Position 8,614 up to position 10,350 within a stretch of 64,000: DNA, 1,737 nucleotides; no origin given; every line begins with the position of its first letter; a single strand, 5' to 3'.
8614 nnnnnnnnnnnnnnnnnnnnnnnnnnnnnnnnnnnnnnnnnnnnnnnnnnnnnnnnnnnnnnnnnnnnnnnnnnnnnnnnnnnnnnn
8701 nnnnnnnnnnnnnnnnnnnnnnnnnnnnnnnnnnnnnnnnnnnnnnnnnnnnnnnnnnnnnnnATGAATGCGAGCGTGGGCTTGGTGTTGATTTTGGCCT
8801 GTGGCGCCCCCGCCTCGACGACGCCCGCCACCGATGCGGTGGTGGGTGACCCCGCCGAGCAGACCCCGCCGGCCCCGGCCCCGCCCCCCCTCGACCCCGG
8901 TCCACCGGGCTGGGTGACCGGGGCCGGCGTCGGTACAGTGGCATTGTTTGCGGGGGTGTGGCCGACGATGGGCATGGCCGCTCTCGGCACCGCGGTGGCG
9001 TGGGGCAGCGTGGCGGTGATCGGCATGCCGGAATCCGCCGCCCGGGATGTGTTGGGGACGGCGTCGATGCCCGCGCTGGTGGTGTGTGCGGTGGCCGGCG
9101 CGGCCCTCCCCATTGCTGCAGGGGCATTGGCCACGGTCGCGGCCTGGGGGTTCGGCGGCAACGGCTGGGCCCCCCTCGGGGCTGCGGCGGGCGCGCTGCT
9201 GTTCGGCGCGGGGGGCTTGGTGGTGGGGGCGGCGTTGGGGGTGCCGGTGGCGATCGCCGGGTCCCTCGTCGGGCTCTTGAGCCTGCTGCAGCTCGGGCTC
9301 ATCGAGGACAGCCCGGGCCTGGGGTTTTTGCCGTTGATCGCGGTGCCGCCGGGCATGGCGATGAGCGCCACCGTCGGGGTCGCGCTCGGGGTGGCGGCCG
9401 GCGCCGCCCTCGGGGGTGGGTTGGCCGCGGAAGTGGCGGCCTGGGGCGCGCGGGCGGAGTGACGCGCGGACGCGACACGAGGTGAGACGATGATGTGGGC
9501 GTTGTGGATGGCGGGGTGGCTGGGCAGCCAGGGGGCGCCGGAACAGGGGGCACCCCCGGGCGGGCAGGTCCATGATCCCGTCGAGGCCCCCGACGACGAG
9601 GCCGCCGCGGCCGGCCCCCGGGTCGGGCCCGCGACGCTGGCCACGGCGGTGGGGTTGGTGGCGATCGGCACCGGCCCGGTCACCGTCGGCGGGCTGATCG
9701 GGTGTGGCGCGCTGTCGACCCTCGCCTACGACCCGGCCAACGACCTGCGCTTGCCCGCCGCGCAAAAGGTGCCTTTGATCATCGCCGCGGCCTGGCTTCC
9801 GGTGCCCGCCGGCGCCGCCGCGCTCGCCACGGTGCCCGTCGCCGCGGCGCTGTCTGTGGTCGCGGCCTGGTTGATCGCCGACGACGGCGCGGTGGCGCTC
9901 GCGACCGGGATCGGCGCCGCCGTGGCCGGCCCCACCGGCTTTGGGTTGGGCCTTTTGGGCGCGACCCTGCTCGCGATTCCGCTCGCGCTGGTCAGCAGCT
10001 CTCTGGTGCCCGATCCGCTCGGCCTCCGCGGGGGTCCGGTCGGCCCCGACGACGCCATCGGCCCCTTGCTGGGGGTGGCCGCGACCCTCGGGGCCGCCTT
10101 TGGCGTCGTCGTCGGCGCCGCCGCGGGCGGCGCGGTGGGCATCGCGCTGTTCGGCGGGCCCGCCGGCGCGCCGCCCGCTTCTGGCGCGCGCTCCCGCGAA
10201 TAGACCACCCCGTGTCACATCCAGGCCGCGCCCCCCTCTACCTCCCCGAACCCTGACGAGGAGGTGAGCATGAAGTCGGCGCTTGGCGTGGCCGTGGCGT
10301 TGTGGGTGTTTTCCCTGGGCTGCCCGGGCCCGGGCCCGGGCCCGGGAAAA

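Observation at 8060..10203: Three tandem, same-strand paralogous Gly/Ala-rich membrane proteins (glycine-zipper trio)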

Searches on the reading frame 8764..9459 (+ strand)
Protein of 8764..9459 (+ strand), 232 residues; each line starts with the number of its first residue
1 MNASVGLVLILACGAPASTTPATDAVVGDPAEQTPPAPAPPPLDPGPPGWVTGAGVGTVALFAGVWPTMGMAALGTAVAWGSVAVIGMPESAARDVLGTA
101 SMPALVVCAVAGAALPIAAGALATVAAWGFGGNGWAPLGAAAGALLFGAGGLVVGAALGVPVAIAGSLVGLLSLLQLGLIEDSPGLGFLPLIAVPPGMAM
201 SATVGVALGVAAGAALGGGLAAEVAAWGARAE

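Call 5: search_protein_families(library=pfam, proteins=[window:8764-9459:+], max_evalue=1)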
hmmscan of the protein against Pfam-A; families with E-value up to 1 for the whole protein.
window:8764-9459:+ (232 aa): 0 families

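Call 11: search_protein_families(library=ncbifam, proteins=[window:8764-9459:+], max_evalue=1)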
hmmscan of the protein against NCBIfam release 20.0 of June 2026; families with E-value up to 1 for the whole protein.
window:8764-9459:+ (232 aa): 0 families

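Call 28: search_protein_representatives(protein=window:8764-9459:+)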
Query: 232 residues. Proteins with E-value up to 0.001 (for the whole library): 3; up to 1e-10: 1; up to 1e-30: 1. The best 3 are listed.
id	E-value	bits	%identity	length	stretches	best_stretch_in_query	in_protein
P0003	6.5e-128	442.0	100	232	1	1-232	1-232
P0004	4.7e-10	56.2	35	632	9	53-113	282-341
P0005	7.4e-10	55.6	36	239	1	16-221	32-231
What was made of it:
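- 8764..9462 (+): p2: 232-aa Gly/Ala-rich hydrophobic protein with a lipobox-like signal and a Pro-rich linker. It is the closest counterpart of the single copy in L083. A full HMMER search gives one real homologue, P0005 (E 7.4e-10, 36% identity, residues 16-221; call 28).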

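Call 30: find_encoding_contigs(protein=P0005, flank=10000, max_places=6)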
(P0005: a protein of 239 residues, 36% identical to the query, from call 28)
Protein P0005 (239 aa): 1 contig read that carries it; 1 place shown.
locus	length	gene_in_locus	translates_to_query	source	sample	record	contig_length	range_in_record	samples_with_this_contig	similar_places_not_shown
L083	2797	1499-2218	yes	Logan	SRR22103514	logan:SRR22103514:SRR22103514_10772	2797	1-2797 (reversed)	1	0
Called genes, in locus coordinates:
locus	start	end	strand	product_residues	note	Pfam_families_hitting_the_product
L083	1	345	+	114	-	?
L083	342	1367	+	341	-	-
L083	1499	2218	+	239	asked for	-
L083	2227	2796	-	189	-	?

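Call 38: find_related_loci(query=A4, collection=metagenome_contigs, flank=10000)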
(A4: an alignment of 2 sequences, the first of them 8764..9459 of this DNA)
Query A4 (232 aa) in metagenome_contigs; peptide patterns used: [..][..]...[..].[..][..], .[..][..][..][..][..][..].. (x = any residue, [..] = any of these).
600 stretches matched a pattern, but none encodes a relative of the query by tblastn (E <= 1e-3).

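Call 43: search_solved_structures(query=A3, max_evalue=10)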
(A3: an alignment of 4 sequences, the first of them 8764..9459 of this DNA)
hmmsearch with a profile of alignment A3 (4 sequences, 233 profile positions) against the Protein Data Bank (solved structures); distinct sequences matched with E-value up to 10: 0.

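Call 44: search_protein_families(library=pfam, proteins=[L083:1499-2215:+, L083:342-1364:+], max_evalue=1)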
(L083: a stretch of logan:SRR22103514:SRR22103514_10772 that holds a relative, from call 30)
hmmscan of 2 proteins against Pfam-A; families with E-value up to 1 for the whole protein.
L083:1499-2215:+ (239 aa): 0 families

L083:342-1364:+ (341 aa): 0 families

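Call 52: predict_structure(alignment_id=A3)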
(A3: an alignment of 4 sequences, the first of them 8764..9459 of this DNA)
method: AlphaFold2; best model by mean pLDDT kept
length: 232 residues; sequences in the alignment: 4
mean_pLDDT: 59.5   pTM: 0.38
mean pLDDT of the five models: 59.5, 57.4, 53.3, 53.0, 49.0
residues with pLDDT >= 90: 0; 70-90: 9; 50-70: 188; < 50: 35
segments of 3 or more residues with pLDDT < 50: 1-24, 189-194
pLDDT, mean of each block of 10 residues (from residue 1): 34 37 50 61 61 67 66 66 63 63 65 65 66 60 63 59 61 58 52 54 65 66 69 65
secondary structure, 60 per line:
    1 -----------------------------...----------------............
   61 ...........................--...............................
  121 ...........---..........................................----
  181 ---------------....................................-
elements in order: H49-87 H90-131 H135-176 H196-231
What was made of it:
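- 8764..9462 (+): The AF2 model has pLDDT 59.5 and four long helices at 49-87, 90-131, 135-176 and 196-231 (call 52).
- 9271..9351 (+): Best-conserved motif of the family: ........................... (p2 residues 170-196). The model places it largely in the loop between helices 3 and 4. The loop in the model spans residues 177-195 (call 52).
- AF2 predicts four long helices (call 52).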

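Call 56: fold_search(model_id=the predicted structure, library=pdb)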
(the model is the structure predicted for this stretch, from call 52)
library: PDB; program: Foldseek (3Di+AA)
matches with E <= 10: 20; with E <= 0.001: 0
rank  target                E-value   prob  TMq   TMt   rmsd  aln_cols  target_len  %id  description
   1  7xge_G                1.6e+00  0.72  0.43  0.56   7.0       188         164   11  Crystal structure of MCL-1 in complex with computationally designed inhibitor protein (released 2022-07-20)
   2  8r5s_D                2.8e+00  0.12  0.27  0.27  11.8       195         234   19  t113 - De-novo designed soluble homotetramer (released 2024-11-27)
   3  7xge_A                3.0e+00  0.51  0.44  0.57   6.7       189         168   10  Crystal structure of MCL-1 in complex with computationally designed inhibitor protein (released 2022-07-20)
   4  8k1o_A                3.8e+00  0.10  0.25  0.13  19.2       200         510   20  mycobacterial efflux pump, AMPPNP bound state (released 2024-07-17)
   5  7xge_C                5.1e+00  0.33  0.41  0.56   6.7       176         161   10  Crystal structure of MCL-1 in complex with computationally designed inhibitor protein (released 2022-07-20)
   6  8oqy_C                5.9e+00  0.04  0.16  0.16  16.2       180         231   13  Structure of apo form of human gamma-secretase PSEN1 APH-1B isoform reconstituted into lipid nanodisc (released 2024-04-24)
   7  5a63_C                6.2e+00  0.09  0.26  0.25  11.6       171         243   13  Cryo-EM structure of the human gamma-secretase complex at 3.4 angstrom resolution. (released 2015-08-05)
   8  5och_F                6.2e+00  0.03  0.17  0.09  24.2       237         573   12  The crystal structure of human ABCB8 in an outward-facing state (released 2018-07-25)
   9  8sa1                  7.2e+00  0.04  0.21  0.07  24.8       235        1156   14  CryoEM structure of P-Glycoprotein in inward facing 2 state under continuous turnover conditions with verapamil (released 2025-04-23)
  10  7xgf_A                7.5e+00  0.20  0.40  0.53   6.8       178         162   12  Crystal structure of BCL-xL in complex with computationally designed inhibitor protein (released 2022-07-20)
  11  4s0f_A                7.5e+00  0.04  0.20  0.10  23.1       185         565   12  Crystal structure of the peptidase-containing ABC transporter PCAT1 E648Q mutant complexed with ATPgS in an occluded c (released 2015-07-22)
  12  8y6i_A                7.9e+00  0.06  0.23  0.10  24.3       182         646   13  P-glycoprotein in complex with UIC2 Fab and triple elacridar molecules in nanodisc (released 2024-04-17)
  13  4ayw                  7.9e+00  0.06  0.22  0.12  10.2       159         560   14  STRUCTURE OF THE HUMAN MITOCHONDRIAL ABC TRANSPORTER, ABCB10 (PLATE FORM) (released 2012-07-11)
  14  9gv1                  8.3e+00  0.04  0.22  0.20  17.0       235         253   15  NavMs F208L bound to sevoflurane (released 2025-10-01)
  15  8oqz_C                8.3e+00  0.02  0.17  0.16  18.5       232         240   13  Structure of human gamma-secretase PSEN1 APH-1B isoform reconstituted into lipid nanodisc in complex with Ab46 (released 2024-04-24)
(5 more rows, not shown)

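Call 60: search_protein_families(library=padloc, proteins=[window:8764-9459:+, L083:1499-2215:+], max_evalue=1)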
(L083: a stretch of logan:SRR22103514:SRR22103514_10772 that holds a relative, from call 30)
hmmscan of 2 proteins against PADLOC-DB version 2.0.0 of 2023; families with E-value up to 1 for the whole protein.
window:8764-9459:+ (232 aa): 0 families

L083:1499-2215:+ (239 aa): 0 families

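Call 61: search_protein_families(library=phrogs, proteins=[window:8764-9459:+, L083:1499-2215:+], max_evalue=1)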
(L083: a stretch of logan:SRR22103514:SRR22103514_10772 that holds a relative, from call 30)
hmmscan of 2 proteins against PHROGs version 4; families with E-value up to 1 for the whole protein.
window:8764-9459:+ (232 aa): 0 families

L083:1499-2215:+ (239 aa): 0 families

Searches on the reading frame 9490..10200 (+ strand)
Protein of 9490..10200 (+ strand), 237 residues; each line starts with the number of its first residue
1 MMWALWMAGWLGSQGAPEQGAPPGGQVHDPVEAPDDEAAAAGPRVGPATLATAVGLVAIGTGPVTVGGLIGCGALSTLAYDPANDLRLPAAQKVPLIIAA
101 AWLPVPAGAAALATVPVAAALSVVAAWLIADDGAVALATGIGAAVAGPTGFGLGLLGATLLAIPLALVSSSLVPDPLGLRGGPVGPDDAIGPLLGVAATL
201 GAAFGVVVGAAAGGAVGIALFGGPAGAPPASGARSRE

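Call 5: search_protein_families(library=pfam, proteins=[window:9490-10200:+], max_evalue=1)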
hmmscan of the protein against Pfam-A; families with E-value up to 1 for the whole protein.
window:9490-10200:+ (237 aa): 0 families

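Call 11: search_protein_families(library=ncbifam, proteins=[window:9490-10200:+], max_evalue=1)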
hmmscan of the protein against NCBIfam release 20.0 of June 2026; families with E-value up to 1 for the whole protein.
window:9490-10200:+ (237 aa): 0 families

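Call 21: find_homologous_proteins(query=window:9490-10200:+, max_evalue=0.01)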
Query window:9490-10200:+ (237 aa): 1 proteins with E <= 0.01 among 8000 candidates.
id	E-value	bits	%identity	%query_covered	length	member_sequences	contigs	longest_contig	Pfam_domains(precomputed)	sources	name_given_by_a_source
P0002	1.3e-132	459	100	100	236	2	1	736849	-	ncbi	-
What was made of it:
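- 9490..10203 (+): p3: 237-aa Gly/Ala/Pro-rich hydrophobic protein with a Trp-rich start and no lipobox. It is a probable but unproven third paralogue. No homologue other than itself in the word-index search (call 21).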

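Call 60: search_protein_families(library=padloc, proteins=[window:9490-10200:+], max_evalue=1)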
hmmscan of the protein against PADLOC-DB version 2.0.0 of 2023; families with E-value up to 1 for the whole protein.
window:9490-10200:+ (237 aa): 0 families

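Call 61: search_protein_families(library=phrogs, proteins=[window:9490-10200:+], max_evalue=1)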
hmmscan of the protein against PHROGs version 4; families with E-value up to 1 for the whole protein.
window:9490-10200:+ (237 aa): 1 family
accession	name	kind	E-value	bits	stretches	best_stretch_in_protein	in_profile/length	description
phrog_35166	-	unknown function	0.37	10.8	1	97-149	207-254/322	-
